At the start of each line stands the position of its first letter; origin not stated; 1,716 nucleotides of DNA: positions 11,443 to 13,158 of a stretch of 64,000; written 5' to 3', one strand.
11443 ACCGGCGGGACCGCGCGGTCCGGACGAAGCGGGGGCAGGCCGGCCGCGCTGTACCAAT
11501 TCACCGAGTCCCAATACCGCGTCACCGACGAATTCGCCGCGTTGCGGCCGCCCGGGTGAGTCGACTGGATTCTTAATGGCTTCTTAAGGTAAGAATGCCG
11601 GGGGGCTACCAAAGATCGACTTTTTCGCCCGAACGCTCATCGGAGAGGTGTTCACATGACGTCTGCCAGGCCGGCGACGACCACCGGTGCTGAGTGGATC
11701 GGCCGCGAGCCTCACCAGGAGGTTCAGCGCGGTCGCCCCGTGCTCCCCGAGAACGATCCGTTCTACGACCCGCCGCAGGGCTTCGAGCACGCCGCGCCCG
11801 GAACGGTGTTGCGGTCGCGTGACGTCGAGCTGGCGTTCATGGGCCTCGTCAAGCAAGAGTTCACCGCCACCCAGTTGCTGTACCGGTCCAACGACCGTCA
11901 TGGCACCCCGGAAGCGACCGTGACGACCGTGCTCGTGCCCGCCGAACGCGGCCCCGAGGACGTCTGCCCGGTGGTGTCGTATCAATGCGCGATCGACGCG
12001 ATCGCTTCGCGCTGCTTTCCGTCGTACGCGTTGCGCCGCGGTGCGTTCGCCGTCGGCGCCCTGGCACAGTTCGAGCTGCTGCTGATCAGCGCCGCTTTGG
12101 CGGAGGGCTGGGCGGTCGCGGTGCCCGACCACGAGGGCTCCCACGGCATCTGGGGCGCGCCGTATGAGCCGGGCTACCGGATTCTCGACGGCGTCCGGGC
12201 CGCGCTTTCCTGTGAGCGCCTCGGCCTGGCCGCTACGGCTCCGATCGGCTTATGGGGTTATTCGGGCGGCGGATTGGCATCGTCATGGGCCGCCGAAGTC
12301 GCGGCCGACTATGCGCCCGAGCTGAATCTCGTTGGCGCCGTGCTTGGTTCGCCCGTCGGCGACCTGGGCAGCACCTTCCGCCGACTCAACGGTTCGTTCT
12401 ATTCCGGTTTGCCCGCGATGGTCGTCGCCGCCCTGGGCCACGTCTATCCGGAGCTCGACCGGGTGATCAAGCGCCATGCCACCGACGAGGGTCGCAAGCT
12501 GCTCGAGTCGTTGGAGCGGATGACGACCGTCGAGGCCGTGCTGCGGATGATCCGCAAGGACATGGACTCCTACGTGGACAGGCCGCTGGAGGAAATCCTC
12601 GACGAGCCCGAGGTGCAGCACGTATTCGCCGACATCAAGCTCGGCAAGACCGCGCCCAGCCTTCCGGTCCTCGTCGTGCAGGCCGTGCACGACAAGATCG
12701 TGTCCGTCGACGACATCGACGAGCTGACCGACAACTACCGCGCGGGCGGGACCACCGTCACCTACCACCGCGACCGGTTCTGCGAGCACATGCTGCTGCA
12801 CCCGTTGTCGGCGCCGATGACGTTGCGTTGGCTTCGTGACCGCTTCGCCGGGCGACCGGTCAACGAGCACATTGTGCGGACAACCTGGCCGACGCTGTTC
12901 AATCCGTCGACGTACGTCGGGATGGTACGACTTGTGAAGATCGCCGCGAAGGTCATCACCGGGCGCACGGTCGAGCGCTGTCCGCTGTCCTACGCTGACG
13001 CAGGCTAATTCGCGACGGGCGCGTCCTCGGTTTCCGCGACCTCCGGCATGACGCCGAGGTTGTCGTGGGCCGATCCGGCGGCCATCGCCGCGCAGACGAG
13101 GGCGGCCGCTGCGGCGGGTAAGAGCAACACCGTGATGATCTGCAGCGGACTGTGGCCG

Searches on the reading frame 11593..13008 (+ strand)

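Call 54: search_protein_families(library=pfam, max_evalue=0.000001, proteins=[window:11593-13008:+])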
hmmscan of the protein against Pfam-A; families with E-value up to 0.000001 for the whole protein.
window:11593-13008:+ (471 aa): 1 family
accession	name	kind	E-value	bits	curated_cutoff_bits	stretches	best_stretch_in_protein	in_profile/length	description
PF03583.20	LIP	-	2.4e-86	290.1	23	1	151-423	5-283/286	Secretory lipase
